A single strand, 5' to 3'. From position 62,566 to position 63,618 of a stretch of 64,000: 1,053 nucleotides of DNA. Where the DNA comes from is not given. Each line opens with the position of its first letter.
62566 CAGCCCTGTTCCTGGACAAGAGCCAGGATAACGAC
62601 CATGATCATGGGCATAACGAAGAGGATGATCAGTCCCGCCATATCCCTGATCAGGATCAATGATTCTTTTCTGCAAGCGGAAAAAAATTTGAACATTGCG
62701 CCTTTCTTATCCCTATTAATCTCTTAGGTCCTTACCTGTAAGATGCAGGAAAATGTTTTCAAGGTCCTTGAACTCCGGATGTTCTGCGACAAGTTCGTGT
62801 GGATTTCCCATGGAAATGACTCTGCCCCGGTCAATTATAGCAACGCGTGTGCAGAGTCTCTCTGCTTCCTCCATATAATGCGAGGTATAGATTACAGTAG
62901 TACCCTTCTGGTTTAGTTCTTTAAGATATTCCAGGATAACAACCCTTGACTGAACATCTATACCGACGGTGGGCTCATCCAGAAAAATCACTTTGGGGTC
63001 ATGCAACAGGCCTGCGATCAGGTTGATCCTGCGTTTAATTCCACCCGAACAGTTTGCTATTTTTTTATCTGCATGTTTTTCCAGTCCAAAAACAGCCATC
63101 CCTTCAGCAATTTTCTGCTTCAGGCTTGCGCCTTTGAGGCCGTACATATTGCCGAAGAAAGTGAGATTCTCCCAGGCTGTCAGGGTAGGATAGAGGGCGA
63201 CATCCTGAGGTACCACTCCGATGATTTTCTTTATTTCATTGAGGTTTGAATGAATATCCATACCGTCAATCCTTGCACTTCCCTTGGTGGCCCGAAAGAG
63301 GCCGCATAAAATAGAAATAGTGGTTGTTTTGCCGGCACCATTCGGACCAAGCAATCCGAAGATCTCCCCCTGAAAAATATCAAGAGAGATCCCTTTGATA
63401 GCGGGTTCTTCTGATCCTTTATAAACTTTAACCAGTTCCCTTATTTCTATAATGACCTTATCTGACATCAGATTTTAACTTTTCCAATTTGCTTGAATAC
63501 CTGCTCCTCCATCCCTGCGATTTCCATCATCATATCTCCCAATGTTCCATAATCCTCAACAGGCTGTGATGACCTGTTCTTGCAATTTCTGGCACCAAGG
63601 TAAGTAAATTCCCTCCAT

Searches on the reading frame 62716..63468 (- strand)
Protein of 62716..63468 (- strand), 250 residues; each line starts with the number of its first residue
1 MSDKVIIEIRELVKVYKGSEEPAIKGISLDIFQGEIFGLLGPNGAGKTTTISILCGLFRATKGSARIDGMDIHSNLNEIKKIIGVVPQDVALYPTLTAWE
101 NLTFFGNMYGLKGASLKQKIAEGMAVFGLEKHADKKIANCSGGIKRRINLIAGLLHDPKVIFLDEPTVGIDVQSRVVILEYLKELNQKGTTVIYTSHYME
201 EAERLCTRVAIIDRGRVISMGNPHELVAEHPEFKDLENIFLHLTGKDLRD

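Call 7: search_protein_families(library=pfam, proteins=[window:62716-63468:-], max_evalue=0.001)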
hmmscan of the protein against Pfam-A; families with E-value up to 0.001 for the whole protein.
window:62716-63468:- (250 aa): 2 families
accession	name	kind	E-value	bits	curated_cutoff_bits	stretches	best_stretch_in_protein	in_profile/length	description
PF00005.33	ABC_tran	-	2.5e-31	109.5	25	1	25-167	2-136/137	ABC transporter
PF13304.12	AAA_21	-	1.8e-11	45.1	27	1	141-197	239-298/304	AAA domain, putative AbiEii toxin, Type IV TA system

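Call 44: find_encoding_contigs(protein=window:62716-63468:-, flank=10000, max_places=2)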
Protein window:62716-63468:- (250 aa): 2 contigs read that carry it; 2 places shown.
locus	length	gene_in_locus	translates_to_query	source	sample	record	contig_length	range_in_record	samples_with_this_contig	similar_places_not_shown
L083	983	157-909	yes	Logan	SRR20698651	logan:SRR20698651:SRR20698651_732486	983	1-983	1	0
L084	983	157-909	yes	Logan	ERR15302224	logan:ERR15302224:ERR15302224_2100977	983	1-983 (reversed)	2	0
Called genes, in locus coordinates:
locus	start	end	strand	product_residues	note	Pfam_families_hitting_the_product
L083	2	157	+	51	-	?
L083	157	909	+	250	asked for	PF00005:ABC_tran, PF13304:AAA_21 (weak)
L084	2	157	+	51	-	?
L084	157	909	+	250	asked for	PF00005:ABC_tran, PF13304:AAA_21 (weak)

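Call 84: find_homologous_proteins(query=window:62716-63468:-, max_evalue=1e-60)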
Query window:62716-63468:- (250 aa): 6651 proteins with E <= 1e-60 among 8000 candidates; the best 120 are listed.
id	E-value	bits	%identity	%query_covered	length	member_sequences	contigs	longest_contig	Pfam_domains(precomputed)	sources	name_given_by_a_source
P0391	3.1e-161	552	100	100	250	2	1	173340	PF00005.34,PF13304.13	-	-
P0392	1.5e-148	511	92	100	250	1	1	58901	PF00005.34,PF13304.13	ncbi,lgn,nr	ncbi:MAG: ABC transporter ATP-binding protein [Bacteroidetes bacterium]|nr:ABC transporter ATP-bindi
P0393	7.7e-148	508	90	100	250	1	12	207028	PF00005.34,PF13304.13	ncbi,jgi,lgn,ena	ncbi:MAG: ABC transporter ATP-binding protein [Bacteroidota bacterium]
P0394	2.4e-146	504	90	100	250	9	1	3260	PF00005.34,PF13304.13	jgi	-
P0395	4.1e-146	503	90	100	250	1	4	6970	PF00005.34,PF13304.13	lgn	-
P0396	8.4e-146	502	89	100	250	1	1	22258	PF00005.34,PF13304.13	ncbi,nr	ncbi:MAG: ABC transporter ATP-binding protein [Bacteroidetes bacterium]|nr:ABC transporter ATP-bindi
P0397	8.7e-145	498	89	100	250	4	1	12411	PF00005.34,PF13304.13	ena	-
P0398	9.6e-145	498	88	100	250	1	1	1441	PF00005.34,PF13304.13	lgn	-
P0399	2.1e-144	497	88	100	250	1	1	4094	PF00005.34,PF13304.13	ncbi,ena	-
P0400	3.9e-144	496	87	100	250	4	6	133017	PF00005.34,PF13304.13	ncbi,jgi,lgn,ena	ncbi:MAG: ABC transporter ATP-binding protein [Bacteroidota bacterium]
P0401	6.5e-144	496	88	100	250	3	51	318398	PF00005.34,PF13304.13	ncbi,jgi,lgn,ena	-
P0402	1.2e-143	495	88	100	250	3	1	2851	PF00005.34,PF13304.13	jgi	jgi:ABC-2 type transport system ATP-binding protein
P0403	1.4e-143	494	88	100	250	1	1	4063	PF00005.34,PF13304.13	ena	-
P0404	2.0e-143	494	88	100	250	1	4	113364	PF00005.34,PF13304.13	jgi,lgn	-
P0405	2.5e-143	494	88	100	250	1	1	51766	PF00005.34,PF13304.13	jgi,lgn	-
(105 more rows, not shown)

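Call 85: find_encoding_contigs(protein=P0401, flank=10000, max_places=1)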
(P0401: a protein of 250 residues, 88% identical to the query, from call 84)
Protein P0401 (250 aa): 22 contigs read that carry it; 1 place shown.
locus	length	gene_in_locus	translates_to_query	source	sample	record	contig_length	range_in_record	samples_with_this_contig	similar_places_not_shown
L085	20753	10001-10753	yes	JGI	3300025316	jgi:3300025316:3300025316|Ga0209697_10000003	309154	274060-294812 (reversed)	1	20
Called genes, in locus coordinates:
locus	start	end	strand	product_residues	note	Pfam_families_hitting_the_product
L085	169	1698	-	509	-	PF01266:DAO (faint), PF01593:Amino_oxidase, PF13450:NAD_binding_8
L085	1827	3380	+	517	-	PF00221:Lyase_aromatic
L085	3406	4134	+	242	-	PF00106:adh_short, PF08659:KR, PF13561:adh_short_C2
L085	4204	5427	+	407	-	PF00109:ketoacyl-synt, PF02801:Ketoacyl-synt_C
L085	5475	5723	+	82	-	PF00550:PP-binding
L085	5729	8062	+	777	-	PF03279:Lip_A_acyltrans, PF02310:B12-binding (weak), PF04055:Radical_SAM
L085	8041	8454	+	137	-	PF22817:ApeP-like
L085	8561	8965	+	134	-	-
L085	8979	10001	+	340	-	PF14399:BtrH_N, PF16169:DUF4872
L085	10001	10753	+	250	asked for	PF00005:ABC_tran, PF13304:AAA_21 (weak)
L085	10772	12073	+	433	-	PF12698:ABC2_membrane_3, PF01061:ABC2_membrane, PF12730:ABC2_membrane_4 (weak)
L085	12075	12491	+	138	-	PF13279:4HBT_2, PF03061:4HBT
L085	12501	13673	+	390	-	PF00109:ketoacyl-synt, PF02801:Ketoacyl-synt_C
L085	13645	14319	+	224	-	-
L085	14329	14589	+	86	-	PF00550:PP-binding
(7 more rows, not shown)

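Call 86: find_encoding_contigs(protein=P0393, flank=10000, max_places=1)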
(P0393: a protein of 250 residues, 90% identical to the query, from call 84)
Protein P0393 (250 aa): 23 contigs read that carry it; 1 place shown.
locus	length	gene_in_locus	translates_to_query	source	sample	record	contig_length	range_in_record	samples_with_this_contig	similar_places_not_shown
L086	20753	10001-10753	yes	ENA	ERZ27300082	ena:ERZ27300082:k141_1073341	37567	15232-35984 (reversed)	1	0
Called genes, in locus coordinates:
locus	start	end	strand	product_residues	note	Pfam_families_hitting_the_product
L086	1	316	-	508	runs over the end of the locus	PF01266:DAO (faint), PF01593:Amino_oxidase, PF13450:NAD_binding_8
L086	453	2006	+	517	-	PF00221:Lyase_aromatic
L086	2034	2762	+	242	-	PF00106:adh_short, PF08659:KR, PF13561:adh_short_C2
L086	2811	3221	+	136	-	PF00109:ketoacyl-synt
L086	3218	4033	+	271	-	PF00109:ketoacyl-synt, PF02801:Ketoacyl-synt_C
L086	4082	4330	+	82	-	PF00550:PP-binding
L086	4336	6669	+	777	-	PF03279:Lip_A_acyltrans, PF02310:B12-binding, PF04055:Radical_SAM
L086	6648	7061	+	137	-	PF22817:ApeP-like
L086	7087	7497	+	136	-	-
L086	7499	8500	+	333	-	PF14399:BtrH_N, PF16169:DUF4872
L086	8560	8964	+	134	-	-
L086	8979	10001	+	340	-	PF14399:BtrH_N, PF16169:DUF4872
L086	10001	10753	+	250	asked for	PF00005:ABC_tran, PF13304:AAA_21 (faint)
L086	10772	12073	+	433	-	PF12679:ABC2_membrane_2, PF12698:ABC2_membrane_3, PF01061:ABC2_membrane, PF12730:ABC2_membrane_4 (weak)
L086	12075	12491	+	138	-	PF13279:4HBT_2, PF03061:4HBT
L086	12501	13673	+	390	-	PF00109:ketoacyl-synt, PF08545:ACP_syn_III (weak), PF02801:Ketoacyl-synt_C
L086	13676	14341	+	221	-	-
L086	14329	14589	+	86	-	PF00550:PP-binding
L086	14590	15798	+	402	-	PF00109:ketoacyl-synt, PF00108:Thiolase_N (weak), PF02801:Ketoacyl-synt_C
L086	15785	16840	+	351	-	PF13723:Ketoacyl-synt_2 (weak)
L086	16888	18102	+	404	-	PF00109:ketoacyl-synt, PF00108:Thiolase_N (weak), PF02801:Ketoacyl-synt_C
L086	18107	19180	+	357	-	PF00109:ketoacyl-synt, PF13723:Ketoacyl-synt_2 (weak)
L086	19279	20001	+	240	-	PF01522:Polysacc_deac_1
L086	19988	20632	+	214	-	PF03548:LolA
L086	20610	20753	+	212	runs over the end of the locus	-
